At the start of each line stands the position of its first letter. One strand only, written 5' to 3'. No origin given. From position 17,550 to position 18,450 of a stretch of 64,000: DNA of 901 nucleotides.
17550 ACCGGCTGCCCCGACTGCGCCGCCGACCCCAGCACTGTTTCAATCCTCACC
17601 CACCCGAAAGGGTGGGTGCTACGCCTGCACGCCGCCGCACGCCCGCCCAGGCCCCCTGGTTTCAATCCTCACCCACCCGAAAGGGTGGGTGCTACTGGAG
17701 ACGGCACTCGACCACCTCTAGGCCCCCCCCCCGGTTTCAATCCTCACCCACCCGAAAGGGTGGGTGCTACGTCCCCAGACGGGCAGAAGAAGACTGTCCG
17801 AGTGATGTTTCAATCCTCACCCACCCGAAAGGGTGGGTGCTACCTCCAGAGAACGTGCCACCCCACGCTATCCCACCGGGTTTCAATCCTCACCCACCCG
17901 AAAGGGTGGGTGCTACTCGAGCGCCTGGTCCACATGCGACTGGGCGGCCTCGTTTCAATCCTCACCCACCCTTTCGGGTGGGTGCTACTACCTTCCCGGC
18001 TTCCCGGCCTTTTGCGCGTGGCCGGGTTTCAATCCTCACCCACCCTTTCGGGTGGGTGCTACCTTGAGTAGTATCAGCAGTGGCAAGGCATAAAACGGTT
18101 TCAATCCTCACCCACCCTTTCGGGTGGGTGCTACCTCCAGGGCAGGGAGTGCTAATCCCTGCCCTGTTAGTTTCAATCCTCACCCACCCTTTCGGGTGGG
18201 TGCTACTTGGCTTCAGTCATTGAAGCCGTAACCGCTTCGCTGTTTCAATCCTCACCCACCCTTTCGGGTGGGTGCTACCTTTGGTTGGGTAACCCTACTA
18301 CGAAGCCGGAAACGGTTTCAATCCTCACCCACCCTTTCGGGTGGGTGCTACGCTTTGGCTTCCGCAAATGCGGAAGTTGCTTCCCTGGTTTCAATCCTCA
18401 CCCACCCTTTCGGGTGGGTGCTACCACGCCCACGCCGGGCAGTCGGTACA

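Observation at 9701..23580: Dimorphic CRISPR repeats that differ only by inversion of the hairpin tetraloop, arranged in blocks and singletons along a 191-repeat array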

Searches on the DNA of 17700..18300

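Call 65: search_rna_families(source=window, start=17700, end=18300, threshold=evalue, max_evalue=1)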
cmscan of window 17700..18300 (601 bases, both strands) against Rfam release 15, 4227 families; matches with E-value up to 1: 16.
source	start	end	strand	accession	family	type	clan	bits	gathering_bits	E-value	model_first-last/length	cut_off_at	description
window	17952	17988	-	RF01322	CRISPR-DR9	Gene; CRISPR;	-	50.6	45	6.7e-11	1-37/37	no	CRISPR RNA direct repeat element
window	18026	18062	-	RF01322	CRISPR-DR9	Gene; CRISPR;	-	50.6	45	6.7e-11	1-37/37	no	CRISPR RNA direct repeat element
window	18098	18134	-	RF01322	CRISPR-DR9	Gene; CRISPR;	-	50.6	45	6.7e-11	1-37/37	no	CRISPR RNA direct repeat element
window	18170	18206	-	RF01322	CRISPR-DR9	Gene; CRISPR;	-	50.6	45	6.7e-11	1-37/37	no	CRISPR RNA direct repeat element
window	18242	18278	-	RF01322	CRISPR-DR9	Gene; CRISPR;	-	50.6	45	6.7e-11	1-37/37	no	CRISPR RNA direct repeat element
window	17734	17770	-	RF01322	CRISPR-DR9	Gene; CRISPR;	-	49.9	45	1.1e-10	1-37/37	no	CRISPR RNA direct repeat element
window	17807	17843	-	RF01322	CRISPR-DR9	Gene; CRISPR;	-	49.9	45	1.1e-10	1-37/37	no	CRISPR RNA direct repeat element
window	17880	17916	-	RF01322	CRISPR-DR9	Gene; CRISPR;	-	49.9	45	1.1e-10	1-37/37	no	CRISPR RNA direct repeat element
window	17952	17988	+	RF01366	CRISPR-DR53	Gene; CRISPR;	-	22.3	45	0.11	1-37/37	no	CRISPR RNA direct repeat element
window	18242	18278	+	RF01366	CRISPR-DR53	Gene; CRISPR;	-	22.3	45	0.11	1-37/37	no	CRISPR RNA direct repeat element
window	18026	18062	+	RF01366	CRISPR-DR53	Gene; CRISPR;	-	22.3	45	0.11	1-37/37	no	CRISPR RNA direct repeat element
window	18098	18134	+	RF01366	CRISPR-DR53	Gene; CRISPR;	-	22.3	45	0.11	1-37/37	no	CRISPR RNA direct repeat element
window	18170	18206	+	RF01366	CRISPR-DR53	Gene; CRISPR;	-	22.3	45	0.11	1-37/37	no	CRISPR RNA direct repeat element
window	17891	17984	-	RF00892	mir-551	Gene; miRNA;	-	20.4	51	0.072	1-74/74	no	mir-551 microRNA precursor family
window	17891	17984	+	RF00892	mir-551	Gene; miRNA;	-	17.8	51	0.42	1-74/74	no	mir-551 microRNA precursor family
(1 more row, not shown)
